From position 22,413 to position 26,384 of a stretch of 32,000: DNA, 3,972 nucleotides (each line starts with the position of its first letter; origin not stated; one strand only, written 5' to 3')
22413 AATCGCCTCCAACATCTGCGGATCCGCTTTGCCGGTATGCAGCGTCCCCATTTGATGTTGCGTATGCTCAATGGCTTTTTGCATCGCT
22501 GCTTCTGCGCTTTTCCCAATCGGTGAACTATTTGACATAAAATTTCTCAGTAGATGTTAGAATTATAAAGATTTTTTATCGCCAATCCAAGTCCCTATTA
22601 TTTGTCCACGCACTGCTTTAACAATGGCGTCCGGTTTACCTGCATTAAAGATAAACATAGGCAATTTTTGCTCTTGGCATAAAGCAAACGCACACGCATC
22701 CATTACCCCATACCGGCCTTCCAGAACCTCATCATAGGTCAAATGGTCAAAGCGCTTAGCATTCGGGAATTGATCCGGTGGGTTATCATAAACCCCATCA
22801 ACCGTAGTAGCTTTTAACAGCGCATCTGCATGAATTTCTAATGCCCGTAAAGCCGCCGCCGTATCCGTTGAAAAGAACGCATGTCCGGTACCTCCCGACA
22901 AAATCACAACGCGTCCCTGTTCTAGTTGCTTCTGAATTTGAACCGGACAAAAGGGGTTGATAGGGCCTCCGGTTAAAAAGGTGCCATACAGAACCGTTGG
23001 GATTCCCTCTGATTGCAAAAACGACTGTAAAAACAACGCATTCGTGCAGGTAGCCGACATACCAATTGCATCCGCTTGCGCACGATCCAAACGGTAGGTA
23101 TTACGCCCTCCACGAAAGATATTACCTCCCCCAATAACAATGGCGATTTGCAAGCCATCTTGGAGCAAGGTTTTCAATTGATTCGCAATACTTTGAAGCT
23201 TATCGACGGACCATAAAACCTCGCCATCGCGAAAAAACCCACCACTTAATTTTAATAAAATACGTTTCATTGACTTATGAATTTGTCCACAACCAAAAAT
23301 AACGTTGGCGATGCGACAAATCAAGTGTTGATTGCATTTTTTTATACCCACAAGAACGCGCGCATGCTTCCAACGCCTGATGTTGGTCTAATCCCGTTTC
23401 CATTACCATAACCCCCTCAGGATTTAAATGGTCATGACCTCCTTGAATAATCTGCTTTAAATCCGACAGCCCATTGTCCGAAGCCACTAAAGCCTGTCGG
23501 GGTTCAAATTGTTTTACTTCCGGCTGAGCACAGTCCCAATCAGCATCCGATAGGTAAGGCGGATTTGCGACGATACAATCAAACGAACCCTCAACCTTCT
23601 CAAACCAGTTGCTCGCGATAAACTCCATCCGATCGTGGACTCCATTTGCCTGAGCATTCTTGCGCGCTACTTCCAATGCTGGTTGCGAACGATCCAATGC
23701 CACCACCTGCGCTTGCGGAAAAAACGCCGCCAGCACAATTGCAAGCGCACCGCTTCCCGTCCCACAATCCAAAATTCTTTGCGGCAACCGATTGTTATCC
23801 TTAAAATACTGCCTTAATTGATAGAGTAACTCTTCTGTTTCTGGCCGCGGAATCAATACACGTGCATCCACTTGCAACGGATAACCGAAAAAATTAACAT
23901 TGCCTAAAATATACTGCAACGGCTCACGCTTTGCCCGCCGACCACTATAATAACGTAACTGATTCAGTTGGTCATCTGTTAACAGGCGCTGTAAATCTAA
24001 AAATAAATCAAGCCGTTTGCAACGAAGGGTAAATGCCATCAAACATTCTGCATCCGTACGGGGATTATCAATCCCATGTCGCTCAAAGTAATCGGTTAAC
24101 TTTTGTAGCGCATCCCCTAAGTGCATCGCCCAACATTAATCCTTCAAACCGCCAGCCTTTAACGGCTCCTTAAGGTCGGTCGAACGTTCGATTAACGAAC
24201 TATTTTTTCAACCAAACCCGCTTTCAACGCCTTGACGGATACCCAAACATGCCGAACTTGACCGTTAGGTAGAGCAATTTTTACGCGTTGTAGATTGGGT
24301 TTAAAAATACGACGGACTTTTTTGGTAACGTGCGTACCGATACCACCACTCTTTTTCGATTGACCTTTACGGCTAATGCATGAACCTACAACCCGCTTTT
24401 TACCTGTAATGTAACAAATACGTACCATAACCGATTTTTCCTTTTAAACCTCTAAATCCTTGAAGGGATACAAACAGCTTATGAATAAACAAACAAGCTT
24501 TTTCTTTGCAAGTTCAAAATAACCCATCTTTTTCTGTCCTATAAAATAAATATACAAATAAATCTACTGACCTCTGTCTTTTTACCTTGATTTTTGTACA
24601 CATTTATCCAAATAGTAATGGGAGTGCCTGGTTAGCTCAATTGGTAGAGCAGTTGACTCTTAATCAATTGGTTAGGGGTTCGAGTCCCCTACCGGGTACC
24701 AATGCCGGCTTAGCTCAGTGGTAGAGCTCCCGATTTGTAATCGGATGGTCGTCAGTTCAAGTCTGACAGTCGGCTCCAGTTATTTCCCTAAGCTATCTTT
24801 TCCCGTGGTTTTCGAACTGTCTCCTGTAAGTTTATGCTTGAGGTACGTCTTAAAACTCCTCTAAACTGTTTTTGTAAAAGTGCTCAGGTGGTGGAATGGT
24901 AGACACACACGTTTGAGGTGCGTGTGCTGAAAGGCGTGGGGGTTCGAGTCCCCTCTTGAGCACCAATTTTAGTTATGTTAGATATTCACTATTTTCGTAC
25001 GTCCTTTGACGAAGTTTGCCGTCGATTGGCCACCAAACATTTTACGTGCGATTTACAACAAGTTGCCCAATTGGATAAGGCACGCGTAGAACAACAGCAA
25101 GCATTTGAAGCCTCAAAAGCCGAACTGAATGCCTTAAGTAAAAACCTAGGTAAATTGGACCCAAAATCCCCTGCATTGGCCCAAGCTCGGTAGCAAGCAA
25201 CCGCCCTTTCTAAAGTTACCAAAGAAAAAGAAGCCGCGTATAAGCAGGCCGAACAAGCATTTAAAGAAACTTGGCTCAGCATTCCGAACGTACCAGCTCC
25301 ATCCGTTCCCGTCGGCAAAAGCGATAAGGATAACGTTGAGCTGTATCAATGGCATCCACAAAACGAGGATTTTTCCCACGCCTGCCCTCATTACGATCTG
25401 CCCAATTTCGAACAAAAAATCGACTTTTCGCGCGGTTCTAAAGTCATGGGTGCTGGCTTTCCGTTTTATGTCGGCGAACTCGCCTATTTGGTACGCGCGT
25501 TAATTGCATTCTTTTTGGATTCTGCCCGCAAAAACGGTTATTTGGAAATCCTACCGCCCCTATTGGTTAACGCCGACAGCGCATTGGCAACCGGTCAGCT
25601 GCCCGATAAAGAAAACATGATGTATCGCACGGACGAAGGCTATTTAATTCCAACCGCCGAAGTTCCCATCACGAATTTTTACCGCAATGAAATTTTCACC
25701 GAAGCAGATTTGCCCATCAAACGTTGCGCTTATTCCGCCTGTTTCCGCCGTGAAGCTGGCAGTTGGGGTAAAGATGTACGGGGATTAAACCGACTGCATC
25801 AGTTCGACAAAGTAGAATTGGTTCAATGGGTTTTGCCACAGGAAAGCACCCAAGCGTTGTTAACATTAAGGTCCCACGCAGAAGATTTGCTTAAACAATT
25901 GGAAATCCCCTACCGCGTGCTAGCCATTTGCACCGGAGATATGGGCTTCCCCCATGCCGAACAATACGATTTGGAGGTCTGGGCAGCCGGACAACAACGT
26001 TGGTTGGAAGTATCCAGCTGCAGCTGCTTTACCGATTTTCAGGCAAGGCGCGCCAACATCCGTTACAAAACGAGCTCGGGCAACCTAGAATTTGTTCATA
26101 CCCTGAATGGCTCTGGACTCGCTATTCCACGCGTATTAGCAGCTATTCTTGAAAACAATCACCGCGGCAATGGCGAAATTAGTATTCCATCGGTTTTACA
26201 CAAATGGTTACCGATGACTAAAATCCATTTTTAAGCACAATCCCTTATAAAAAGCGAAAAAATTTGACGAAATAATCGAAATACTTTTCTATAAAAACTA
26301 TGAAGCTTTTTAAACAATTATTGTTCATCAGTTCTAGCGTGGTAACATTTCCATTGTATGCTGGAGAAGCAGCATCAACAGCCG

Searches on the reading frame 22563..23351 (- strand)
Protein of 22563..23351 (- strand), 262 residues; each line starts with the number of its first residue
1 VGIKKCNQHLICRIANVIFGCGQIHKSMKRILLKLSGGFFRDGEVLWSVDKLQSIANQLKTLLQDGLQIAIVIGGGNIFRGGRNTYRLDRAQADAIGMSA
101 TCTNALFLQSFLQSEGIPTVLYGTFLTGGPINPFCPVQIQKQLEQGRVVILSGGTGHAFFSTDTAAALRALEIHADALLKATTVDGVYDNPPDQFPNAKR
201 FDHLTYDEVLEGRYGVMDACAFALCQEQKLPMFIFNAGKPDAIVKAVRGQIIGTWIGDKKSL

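Call 13: search_protein_families(library=pfam, proteins=[window:22563-23351:-])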
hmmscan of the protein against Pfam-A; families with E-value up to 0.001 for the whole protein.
window:22563-23351:- (262 aa): 1 family
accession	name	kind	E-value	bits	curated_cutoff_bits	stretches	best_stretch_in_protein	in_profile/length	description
PF00696.33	AA_kinase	-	3.7e-38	132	24.9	1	29-236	1-234/234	Amino acid kinase family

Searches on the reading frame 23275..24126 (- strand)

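Call 13: search_protein_families(library=pfam, proteins=[window:23275-24126:-])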
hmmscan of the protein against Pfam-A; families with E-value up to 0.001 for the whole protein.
window:23275-24126:- (283 aa): 18 families
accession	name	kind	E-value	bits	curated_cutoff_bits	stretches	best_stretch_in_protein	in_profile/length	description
PF17827.6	PrmC_N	-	3.4e-20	72.8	23.4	1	5-75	1-71/71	PrmC N-terminal domain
PF05175.20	MTS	-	3.5e-20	72.8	23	1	111-196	30-113/170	Methyltransferase small domain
PF13847.12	Methyltransf_31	-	1.6e-17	64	27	1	117-246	6-113/145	Methyltransferase domain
PF06325.19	PrmA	-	9.7e-13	48.7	22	1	104-188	155-233/296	Ribosomal protein L11 methyltransferase (PrmA)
PF13649.12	Methyltransf_25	-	2e-12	48.1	27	1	118-202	1-87/97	Methyltransferase domain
PF08242.18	Methyltransf_12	-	2e-09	38.5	30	1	119-188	1-72/98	Methyltransferase domain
PF13489.12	Methyltransf_23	-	3e-08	34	27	1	100-245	8-119/164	Methyltransferase domain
PF08241.18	Methyltransf_11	-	8.4e-08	33.2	21.2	1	119-188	1-67/95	Methyltransferase domain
PF01170.24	UPF0020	-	3.3e-07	30.6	22.3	1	137-193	75-133/197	RMKL-like, methyltransferase domain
PF09445.16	Methyltransf_15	-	3.4e-07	30.4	22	1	117-190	3-80/165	RNA cap guanine-N2 methyltransferase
PF12847.13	Methyltransf_18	-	2.1e-05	25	27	1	116-186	16-87/151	Methyltransferase domain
PF10294.15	Methyltransf_16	-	2.1e-05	24.8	21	1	105-179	37-112/174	Lysine methyltransferase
PF13679.12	Methyltransf_32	-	2.6e-05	24.6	27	1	105-175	14-90/143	Methyltransferase domain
PF03602.21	Cons_hypoth95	-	4.3e-05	23.7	24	1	116-195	43-127/182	Conserved hypothetical protein 95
PF01135.25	PCMT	-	5.7e-05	23.4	20.3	1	84-164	48-124/210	Protein-L-isoaspartate(D-aspartate) O-methyltransferase (PCMT)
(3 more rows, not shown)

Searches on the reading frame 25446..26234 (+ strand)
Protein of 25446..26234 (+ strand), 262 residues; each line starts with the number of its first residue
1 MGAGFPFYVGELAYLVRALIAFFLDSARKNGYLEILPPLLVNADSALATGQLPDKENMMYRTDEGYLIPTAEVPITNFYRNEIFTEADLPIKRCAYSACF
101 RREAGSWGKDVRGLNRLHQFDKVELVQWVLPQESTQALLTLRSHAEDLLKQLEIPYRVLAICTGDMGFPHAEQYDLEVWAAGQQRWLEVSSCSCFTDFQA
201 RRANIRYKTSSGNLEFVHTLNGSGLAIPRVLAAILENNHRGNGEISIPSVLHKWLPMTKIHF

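Call 13: search_protein_families(library=pfam, proteins=[window:25446-26234:+])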
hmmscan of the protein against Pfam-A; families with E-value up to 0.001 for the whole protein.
window:25446-26234:+ (262 aa): 1 family
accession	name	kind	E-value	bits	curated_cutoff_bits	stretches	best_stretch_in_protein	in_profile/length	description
PF00587.30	tRNA-synt_2b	-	2.6e-34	119.3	29.3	1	63-238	9-179/179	tRNA synthetase class II core domain (G, H, P, S and T)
